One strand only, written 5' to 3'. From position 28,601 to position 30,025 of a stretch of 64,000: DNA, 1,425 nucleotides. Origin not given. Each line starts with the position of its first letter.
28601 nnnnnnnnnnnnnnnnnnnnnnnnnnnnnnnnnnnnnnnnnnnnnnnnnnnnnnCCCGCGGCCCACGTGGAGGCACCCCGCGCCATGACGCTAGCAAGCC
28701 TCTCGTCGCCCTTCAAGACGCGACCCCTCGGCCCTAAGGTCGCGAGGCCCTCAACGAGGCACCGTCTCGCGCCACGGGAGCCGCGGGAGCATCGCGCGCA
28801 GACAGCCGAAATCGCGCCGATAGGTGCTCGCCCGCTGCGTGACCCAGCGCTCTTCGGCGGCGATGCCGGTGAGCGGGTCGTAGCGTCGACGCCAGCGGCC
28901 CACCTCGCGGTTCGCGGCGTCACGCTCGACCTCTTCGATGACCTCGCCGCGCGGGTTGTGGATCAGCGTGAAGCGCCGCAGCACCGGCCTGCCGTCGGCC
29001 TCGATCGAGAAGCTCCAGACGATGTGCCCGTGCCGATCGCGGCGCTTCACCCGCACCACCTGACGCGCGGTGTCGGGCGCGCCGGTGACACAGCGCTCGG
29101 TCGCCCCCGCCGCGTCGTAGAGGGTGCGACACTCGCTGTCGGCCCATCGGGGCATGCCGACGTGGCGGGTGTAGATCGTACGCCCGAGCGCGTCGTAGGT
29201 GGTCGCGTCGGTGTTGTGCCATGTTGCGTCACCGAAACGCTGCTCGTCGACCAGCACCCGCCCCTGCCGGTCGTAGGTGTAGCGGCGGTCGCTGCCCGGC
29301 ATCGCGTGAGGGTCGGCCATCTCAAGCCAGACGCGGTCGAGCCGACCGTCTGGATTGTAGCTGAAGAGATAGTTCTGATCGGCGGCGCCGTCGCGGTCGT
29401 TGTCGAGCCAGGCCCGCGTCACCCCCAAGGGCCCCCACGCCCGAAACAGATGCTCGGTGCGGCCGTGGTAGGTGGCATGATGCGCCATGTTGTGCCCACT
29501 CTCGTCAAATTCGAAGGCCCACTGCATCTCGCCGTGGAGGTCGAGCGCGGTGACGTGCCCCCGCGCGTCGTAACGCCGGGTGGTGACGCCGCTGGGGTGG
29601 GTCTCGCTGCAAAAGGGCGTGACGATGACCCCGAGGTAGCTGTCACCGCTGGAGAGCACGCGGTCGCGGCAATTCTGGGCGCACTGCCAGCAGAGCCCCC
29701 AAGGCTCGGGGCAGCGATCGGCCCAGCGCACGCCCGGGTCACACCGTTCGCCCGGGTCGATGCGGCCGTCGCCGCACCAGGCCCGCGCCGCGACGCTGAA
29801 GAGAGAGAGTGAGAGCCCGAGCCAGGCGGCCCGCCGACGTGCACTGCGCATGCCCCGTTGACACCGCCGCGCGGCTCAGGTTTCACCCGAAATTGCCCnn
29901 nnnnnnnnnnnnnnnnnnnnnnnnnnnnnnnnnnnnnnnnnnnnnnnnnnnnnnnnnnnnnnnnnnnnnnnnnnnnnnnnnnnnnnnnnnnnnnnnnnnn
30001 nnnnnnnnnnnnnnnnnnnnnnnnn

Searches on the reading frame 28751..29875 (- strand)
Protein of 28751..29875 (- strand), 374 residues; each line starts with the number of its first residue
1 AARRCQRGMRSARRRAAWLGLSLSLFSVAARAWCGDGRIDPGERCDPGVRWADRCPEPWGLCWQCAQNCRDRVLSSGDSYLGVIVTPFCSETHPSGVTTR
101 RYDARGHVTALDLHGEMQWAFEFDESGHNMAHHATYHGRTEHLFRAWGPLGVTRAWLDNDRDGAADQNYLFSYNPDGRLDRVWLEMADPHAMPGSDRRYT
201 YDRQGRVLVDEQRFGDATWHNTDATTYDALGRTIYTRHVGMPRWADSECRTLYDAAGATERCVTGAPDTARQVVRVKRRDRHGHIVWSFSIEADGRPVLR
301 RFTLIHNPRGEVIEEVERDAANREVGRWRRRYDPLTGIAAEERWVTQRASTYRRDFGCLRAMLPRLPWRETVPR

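Call 83: search_protein_families(library=pfam, proteins=[window:28751-29875:-], max_evalue=0.001)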
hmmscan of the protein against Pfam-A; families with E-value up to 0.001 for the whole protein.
window:28751-29875:- (374 aa): 1 family
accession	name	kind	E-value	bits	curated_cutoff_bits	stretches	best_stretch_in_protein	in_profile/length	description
PF05593.20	RHS_repeat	-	0.00024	21.9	22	0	90-111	9-31/38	RHS Repeat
